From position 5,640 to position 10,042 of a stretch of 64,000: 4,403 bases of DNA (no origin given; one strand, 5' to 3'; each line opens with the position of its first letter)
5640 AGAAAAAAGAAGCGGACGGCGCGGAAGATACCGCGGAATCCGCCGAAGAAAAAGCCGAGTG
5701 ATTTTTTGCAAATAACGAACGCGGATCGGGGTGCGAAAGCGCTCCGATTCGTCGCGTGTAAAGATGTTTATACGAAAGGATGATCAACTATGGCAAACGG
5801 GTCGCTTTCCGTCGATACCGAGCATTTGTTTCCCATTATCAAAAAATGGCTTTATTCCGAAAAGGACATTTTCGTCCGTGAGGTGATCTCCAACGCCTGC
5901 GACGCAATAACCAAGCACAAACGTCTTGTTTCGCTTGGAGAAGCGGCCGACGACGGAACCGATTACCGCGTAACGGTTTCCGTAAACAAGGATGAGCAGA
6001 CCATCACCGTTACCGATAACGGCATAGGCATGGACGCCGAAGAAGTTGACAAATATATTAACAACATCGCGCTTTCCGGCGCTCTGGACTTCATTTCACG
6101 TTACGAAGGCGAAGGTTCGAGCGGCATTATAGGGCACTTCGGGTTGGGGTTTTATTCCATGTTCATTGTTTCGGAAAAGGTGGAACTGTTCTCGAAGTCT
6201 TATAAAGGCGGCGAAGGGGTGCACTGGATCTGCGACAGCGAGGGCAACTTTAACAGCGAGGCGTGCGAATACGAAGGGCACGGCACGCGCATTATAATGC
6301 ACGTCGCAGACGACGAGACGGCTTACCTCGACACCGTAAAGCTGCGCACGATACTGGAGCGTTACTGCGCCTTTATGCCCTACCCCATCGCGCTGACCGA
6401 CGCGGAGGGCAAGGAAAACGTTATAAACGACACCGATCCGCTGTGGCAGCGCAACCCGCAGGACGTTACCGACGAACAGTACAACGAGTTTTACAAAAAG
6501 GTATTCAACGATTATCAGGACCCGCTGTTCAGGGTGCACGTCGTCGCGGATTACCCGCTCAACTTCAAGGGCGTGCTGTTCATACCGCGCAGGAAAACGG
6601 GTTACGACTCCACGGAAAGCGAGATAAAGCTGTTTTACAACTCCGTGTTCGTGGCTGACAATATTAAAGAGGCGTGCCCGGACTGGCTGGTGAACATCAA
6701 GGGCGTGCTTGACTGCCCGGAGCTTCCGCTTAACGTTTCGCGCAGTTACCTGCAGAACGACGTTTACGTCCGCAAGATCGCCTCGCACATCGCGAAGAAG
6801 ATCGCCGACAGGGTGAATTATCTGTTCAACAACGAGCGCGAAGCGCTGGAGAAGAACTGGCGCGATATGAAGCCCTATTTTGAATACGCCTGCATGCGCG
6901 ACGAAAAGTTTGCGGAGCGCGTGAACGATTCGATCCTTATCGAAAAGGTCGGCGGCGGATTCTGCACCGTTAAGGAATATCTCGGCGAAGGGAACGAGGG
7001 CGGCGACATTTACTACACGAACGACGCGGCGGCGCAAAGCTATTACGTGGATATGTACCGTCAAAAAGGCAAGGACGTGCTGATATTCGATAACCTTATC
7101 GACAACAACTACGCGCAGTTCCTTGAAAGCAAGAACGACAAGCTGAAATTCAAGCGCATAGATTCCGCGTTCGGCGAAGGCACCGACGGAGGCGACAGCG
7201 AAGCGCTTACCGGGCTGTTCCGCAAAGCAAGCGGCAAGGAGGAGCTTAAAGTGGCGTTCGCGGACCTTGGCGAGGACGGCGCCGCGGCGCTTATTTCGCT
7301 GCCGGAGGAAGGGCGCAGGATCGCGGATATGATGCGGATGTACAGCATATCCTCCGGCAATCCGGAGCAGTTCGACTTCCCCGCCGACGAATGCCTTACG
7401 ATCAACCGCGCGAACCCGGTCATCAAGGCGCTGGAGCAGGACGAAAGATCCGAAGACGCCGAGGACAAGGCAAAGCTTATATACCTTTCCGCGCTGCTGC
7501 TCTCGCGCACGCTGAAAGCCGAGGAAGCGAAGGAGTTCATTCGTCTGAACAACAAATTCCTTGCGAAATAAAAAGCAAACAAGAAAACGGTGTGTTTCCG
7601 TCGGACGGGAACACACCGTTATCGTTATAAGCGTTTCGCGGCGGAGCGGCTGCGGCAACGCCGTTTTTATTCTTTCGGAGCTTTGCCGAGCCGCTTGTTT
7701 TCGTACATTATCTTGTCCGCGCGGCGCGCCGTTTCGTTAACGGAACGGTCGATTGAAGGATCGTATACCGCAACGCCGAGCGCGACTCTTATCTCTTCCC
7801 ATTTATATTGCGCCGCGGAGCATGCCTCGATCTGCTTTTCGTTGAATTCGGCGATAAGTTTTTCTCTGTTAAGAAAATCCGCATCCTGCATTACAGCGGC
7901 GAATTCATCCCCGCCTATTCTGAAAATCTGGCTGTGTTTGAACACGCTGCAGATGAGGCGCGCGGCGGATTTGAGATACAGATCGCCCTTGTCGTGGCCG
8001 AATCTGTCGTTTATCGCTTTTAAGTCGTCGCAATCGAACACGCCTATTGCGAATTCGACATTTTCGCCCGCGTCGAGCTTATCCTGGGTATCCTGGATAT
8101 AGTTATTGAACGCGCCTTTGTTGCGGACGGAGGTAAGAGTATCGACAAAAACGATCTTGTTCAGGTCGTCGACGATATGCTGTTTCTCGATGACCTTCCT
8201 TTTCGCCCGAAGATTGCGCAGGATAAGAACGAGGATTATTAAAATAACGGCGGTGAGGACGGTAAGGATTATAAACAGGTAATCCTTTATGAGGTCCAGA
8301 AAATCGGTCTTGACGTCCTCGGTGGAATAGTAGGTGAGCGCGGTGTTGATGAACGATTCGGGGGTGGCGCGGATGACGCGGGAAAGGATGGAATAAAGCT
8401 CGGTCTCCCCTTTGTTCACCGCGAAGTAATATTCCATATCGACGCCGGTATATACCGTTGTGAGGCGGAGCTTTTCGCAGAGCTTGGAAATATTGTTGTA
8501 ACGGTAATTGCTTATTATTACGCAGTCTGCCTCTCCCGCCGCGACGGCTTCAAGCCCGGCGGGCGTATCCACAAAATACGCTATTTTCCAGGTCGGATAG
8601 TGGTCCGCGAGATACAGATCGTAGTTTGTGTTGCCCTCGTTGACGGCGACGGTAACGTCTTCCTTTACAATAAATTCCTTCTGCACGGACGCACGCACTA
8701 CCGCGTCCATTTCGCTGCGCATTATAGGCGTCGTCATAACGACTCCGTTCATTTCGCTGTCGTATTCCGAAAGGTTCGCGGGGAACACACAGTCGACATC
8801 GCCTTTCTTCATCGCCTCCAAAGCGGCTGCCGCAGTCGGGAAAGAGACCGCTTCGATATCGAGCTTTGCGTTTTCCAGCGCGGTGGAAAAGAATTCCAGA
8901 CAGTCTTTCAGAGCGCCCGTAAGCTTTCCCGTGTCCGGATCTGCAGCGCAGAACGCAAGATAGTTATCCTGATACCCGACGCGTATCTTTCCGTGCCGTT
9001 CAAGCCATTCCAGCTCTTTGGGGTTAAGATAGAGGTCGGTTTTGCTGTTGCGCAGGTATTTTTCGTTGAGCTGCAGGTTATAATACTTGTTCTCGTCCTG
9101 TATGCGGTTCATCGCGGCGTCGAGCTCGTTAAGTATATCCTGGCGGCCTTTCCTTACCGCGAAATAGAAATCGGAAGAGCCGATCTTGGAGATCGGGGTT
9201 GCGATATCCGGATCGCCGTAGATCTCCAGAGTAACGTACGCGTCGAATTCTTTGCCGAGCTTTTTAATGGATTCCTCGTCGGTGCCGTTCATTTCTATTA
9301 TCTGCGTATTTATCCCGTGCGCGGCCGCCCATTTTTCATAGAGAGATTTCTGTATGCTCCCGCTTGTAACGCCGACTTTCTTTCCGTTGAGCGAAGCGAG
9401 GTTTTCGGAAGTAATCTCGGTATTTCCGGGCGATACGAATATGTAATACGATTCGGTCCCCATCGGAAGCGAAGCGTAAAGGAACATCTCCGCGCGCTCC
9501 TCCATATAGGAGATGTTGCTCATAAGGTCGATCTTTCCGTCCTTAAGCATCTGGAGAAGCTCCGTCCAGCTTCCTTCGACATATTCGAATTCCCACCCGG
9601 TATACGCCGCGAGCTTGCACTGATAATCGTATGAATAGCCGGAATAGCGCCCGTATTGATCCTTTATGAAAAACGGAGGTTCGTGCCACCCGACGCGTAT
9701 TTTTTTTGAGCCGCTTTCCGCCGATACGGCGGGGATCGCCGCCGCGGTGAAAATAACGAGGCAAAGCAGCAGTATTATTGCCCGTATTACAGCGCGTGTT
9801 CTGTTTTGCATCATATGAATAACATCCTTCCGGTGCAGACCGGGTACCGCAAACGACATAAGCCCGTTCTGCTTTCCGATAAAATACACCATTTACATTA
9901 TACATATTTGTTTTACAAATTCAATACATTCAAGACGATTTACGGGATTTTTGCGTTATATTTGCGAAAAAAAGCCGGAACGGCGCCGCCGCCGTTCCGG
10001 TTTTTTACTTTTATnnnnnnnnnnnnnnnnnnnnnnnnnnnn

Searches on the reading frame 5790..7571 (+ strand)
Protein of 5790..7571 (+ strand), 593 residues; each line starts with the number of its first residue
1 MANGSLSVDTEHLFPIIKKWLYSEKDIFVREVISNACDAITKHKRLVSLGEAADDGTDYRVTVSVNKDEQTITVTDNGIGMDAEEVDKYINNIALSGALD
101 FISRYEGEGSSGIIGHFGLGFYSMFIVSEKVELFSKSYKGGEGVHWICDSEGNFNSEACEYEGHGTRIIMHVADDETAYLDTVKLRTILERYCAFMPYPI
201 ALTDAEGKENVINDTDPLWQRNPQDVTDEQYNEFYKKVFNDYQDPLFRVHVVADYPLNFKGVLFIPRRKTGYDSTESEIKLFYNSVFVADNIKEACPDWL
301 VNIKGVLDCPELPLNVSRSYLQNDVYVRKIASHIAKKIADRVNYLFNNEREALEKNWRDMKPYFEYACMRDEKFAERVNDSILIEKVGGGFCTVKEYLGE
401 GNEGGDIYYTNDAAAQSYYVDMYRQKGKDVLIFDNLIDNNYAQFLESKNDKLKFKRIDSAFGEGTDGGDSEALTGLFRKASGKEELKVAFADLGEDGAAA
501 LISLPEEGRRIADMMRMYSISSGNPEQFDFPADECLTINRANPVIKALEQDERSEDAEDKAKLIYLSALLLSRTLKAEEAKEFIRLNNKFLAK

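Call 7: search_protein_families(library=pfam, proteins=[window:5790-7571:+], max_evalue=0.001)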
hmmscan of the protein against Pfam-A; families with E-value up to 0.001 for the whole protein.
window:5790-7571:+ (593 aa): 3 families
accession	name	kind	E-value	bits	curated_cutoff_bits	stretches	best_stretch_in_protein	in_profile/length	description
PF00183.23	HSP90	-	1.3e-49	170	24.4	1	208-584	78-479/518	Hsp90 protein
PF13589.12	HATPase_c_3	-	3.5e-09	37.2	25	1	29-137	7-94/137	Histidine kinase-, DNA gyrase B-, and HSP90-like ATPase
PF02518.31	HATPase_c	-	3.8e-09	37.4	26.4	1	27-171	4-106/111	Histidine kinase-, DNA gyrase B-, and HSP90-like ATPase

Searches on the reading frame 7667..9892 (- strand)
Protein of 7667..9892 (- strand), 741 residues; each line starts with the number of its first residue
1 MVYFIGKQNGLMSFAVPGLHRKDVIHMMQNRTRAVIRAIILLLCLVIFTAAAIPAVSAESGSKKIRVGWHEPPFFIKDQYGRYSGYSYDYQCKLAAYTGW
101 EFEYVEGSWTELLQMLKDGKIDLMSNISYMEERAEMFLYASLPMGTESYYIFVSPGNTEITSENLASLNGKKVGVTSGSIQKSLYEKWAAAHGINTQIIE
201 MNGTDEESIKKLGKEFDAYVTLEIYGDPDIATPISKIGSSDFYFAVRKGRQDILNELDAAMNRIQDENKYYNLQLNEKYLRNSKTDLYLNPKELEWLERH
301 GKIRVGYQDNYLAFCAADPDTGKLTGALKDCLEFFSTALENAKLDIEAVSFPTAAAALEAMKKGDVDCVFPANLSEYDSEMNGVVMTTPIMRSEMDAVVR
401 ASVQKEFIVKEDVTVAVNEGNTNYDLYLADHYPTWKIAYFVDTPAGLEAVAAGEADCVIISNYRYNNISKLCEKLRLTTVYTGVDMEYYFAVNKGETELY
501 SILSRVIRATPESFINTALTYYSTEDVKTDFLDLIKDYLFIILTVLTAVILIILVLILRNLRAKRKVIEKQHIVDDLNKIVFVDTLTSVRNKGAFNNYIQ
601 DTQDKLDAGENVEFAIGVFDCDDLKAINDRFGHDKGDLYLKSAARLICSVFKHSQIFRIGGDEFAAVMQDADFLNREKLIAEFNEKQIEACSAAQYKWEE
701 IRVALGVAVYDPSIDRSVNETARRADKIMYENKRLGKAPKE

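Call 7: search_protein_families(library=pfam, proteins=[window:7667-9892:-], max_evalue=0.001)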
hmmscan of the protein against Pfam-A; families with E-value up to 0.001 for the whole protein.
window:7667-9892:- (741 aa): 3 families
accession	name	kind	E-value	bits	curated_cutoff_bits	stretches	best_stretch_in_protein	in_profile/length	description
PF00497.25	SBP_bac_3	-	1.9e-26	92.8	26.4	2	66-274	2-126/132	Bacterial extracellular solute-binding proteins, family 3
PF00990.26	GGDEF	-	3.7e-24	85.8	23.8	1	582-737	2-159/161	Diguanylate cyclase, GGDEF domain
PF03466.25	LysR_substrate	-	0.00062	19.7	28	0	95-202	30-137/209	LysR substrate binding domain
